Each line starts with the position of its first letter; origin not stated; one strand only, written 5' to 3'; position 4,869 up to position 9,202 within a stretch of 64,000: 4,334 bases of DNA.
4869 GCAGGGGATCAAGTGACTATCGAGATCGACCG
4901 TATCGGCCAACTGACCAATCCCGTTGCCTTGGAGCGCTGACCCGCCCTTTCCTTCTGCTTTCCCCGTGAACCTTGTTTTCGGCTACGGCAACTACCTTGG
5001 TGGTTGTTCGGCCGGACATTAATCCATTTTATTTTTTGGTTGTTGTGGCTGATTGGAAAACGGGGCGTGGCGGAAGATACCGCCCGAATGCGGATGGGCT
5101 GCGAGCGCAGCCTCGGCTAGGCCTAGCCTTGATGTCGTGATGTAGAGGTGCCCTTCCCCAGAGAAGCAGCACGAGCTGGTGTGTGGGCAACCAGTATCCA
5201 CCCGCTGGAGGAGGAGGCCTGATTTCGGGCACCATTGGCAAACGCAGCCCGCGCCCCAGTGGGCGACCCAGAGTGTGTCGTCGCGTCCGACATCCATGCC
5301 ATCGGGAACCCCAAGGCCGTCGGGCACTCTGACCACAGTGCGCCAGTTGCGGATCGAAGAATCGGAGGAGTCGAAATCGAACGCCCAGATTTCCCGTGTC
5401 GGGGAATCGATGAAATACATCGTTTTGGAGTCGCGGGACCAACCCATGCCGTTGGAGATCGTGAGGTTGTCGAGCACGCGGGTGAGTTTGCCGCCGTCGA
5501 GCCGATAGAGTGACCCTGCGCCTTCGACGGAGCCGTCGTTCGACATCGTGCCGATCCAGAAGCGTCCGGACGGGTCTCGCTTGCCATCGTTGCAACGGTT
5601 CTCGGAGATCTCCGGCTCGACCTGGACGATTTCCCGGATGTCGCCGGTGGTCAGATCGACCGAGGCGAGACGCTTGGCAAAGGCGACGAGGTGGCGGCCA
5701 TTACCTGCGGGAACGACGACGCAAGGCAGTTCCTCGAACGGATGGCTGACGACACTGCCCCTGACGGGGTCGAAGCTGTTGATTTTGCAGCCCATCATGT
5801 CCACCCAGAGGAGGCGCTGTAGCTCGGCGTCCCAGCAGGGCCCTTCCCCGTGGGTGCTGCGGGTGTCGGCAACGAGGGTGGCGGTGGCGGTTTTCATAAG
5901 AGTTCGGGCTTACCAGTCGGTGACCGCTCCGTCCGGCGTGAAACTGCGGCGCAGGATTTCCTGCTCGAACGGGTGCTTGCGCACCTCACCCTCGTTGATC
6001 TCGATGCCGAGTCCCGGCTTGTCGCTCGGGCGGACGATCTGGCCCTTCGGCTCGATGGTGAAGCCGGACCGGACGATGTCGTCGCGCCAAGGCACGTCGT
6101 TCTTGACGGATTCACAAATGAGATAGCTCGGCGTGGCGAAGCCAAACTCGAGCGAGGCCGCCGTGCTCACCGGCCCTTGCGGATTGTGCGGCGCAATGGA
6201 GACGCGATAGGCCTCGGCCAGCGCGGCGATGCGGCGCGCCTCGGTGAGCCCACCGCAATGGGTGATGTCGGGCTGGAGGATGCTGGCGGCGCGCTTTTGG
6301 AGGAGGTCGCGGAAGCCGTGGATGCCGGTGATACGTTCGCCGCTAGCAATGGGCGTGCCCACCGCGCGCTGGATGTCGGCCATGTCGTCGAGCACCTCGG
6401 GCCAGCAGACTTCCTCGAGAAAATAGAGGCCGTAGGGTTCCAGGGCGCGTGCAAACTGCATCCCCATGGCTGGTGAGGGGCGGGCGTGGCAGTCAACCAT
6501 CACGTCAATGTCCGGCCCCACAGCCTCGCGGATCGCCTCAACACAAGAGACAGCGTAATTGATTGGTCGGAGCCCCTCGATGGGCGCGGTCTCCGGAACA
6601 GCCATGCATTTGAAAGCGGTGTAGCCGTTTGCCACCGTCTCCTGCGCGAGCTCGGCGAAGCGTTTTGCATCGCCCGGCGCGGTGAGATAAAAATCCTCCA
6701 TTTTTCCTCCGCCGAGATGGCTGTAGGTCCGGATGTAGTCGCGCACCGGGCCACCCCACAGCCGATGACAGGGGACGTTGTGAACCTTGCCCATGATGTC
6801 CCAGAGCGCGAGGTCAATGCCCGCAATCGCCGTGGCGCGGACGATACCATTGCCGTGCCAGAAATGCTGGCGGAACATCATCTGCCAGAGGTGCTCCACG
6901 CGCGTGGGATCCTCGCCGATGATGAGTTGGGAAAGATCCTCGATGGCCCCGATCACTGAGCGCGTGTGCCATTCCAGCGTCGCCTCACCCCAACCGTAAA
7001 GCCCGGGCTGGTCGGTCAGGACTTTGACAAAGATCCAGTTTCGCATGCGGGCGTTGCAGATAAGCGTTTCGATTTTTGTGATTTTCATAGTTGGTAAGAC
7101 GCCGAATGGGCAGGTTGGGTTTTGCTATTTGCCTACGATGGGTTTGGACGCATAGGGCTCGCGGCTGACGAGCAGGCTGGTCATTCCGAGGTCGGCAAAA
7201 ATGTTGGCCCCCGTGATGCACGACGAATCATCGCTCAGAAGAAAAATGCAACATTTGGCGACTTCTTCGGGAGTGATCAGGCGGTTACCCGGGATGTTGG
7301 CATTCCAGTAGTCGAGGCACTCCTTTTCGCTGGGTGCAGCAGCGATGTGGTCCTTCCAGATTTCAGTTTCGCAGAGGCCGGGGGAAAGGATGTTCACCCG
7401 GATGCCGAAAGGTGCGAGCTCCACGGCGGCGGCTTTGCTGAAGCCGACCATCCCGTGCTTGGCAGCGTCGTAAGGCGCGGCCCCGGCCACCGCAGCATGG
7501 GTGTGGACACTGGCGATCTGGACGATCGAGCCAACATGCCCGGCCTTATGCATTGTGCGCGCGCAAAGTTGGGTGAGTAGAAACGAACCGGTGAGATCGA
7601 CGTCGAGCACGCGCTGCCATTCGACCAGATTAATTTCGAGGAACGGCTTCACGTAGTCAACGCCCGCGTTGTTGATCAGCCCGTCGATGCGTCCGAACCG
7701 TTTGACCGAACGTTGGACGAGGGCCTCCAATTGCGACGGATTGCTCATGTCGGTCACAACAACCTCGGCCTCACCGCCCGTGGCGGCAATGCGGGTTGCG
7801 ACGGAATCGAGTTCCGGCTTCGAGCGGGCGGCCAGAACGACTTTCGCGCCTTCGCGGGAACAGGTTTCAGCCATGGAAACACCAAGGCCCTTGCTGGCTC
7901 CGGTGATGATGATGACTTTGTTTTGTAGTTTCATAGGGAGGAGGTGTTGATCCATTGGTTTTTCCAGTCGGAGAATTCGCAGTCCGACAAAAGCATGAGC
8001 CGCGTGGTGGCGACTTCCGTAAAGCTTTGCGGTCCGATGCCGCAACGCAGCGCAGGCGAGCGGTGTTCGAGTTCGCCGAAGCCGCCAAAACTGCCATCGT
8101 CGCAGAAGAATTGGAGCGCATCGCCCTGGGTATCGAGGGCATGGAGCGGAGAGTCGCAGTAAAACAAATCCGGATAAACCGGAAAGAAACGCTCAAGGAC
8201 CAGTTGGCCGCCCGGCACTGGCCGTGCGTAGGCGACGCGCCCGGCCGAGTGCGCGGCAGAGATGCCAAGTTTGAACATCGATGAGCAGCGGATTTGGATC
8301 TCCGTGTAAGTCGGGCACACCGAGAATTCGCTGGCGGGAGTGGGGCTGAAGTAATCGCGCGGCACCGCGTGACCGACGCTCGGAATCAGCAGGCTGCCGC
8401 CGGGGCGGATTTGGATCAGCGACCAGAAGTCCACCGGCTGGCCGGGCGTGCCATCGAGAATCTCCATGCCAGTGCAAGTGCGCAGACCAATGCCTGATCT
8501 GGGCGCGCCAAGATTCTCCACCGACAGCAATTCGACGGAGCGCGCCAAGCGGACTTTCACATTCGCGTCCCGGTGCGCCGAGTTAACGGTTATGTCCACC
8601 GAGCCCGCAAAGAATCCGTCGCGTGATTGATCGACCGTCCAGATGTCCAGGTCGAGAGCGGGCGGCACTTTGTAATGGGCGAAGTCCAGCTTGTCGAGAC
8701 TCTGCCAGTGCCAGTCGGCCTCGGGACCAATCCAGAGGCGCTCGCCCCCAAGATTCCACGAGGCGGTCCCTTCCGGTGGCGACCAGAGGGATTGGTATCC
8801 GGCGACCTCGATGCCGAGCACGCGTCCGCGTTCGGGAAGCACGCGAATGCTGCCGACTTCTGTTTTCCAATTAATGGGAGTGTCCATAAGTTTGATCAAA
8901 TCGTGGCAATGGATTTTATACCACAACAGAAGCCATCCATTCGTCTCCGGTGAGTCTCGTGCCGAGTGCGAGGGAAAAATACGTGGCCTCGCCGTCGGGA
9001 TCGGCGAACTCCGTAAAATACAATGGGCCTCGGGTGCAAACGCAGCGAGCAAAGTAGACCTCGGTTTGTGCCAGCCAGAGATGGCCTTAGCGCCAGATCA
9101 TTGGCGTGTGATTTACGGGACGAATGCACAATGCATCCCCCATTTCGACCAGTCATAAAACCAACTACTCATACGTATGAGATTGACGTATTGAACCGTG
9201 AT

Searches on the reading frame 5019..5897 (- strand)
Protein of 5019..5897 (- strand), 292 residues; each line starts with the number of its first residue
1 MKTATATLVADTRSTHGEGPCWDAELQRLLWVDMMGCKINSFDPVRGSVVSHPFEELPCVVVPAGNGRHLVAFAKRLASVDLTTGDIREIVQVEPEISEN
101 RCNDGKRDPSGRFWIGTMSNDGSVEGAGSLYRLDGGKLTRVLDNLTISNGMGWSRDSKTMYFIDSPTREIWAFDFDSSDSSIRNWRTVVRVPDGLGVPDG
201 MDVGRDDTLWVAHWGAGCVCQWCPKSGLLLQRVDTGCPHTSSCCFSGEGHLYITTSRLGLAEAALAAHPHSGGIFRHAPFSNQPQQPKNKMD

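Call 24: search_protein_families(library=pfam, proteins=[window:5019-5897:-], max_evalue=0.001)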
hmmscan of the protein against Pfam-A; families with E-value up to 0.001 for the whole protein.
window:5019-5897:- (292 aa): 1 family
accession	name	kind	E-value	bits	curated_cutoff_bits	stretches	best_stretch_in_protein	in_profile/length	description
PF08450.18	SGL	-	2.6e-72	243.8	26.3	1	17-256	2-245/246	SMP-30/Gluconolactonase/LRE-like region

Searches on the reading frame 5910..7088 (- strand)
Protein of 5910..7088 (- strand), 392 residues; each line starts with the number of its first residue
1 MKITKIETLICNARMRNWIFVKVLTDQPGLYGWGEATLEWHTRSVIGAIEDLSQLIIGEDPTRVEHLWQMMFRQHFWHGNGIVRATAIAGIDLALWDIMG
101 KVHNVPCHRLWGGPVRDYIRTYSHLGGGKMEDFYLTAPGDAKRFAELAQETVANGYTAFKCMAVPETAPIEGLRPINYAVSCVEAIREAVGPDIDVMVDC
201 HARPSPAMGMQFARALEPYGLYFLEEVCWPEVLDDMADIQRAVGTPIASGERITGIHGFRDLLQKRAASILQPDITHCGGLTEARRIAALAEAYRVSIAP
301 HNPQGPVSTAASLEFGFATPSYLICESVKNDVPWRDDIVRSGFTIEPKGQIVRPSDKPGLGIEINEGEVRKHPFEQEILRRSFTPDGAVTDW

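Call 24: search_protein_families(library=pfam, proteins=[window:5910-7088:-], max_evalue=0.001)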
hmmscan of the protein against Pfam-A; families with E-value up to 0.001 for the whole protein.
window:5910-7088:- (392 aa): 2 families
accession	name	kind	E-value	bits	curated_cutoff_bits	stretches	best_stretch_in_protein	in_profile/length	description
PF13378.12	MR_MLE_C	-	2.8e-63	214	29.4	1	144-366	2-217/219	Enolase C-terminal domain-like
PF02746.21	MR_MLE_N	-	2.4e-18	66.9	22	1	17-112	27-117/117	Mandelate racemase / muconate lactonizing enzyme, N-terminal domain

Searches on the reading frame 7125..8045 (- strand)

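Call 24: search_protein_families(library=pfam, proteins=[window:7125-8045:-], max_evalue=0.001)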
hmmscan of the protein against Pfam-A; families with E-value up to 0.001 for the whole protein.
window:7125-8045:- (306 aa): 4 families
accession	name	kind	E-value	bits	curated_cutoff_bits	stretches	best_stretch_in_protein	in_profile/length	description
PF13561.12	adh_short_C2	-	3.1e-62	210.7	27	1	49-289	1-236/236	Enoyl-(Acyl carrier protein) reductase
PF00106.31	adh_short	-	7.6e-56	189.1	26.6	1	43-232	1-189/195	short chain dehydrogenase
PF08659.16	KR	-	1.9e-15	57.7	22.6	1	45-198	3-155/180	KR domain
PF23441.1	SDR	-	5e-15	56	27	1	39-288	4-255/258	SDR-like rossmann domain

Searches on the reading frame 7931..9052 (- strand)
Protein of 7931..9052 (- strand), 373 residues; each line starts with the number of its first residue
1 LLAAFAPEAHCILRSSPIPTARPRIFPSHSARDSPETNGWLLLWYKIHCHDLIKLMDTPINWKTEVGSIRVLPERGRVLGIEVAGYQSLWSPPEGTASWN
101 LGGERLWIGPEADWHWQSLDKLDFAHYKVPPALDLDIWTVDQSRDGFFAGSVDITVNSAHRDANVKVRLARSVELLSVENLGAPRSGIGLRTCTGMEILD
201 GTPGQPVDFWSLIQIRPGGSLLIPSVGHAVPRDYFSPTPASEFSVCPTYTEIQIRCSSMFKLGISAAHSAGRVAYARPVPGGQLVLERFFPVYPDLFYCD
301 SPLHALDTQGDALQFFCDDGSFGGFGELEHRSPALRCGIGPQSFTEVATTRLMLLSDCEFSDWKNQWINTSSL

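Call 5: search_protein_families(library=pfam, proteins=[window:7931-9052:-], max_evalue=0.01)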
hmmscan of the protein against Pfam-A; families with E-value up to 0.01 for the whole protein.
window:7931-9052:- (373 aa): 1 family
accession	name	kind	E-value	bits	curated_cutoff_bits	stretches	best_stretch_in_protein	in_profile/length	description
PF20583.3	DUF6786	-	1.9e-08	33.9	27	1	102-180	72-153/376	Family of unknown function (DUF6786)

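Call 6: search_protein_families(library=ncbifam, proteins=[window:7931-9052:-], max_evalue=0.01)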
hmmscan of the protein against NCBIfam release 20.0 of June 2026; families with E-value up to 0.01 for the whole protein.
window:7931-9052:- (373 aa): 0 families
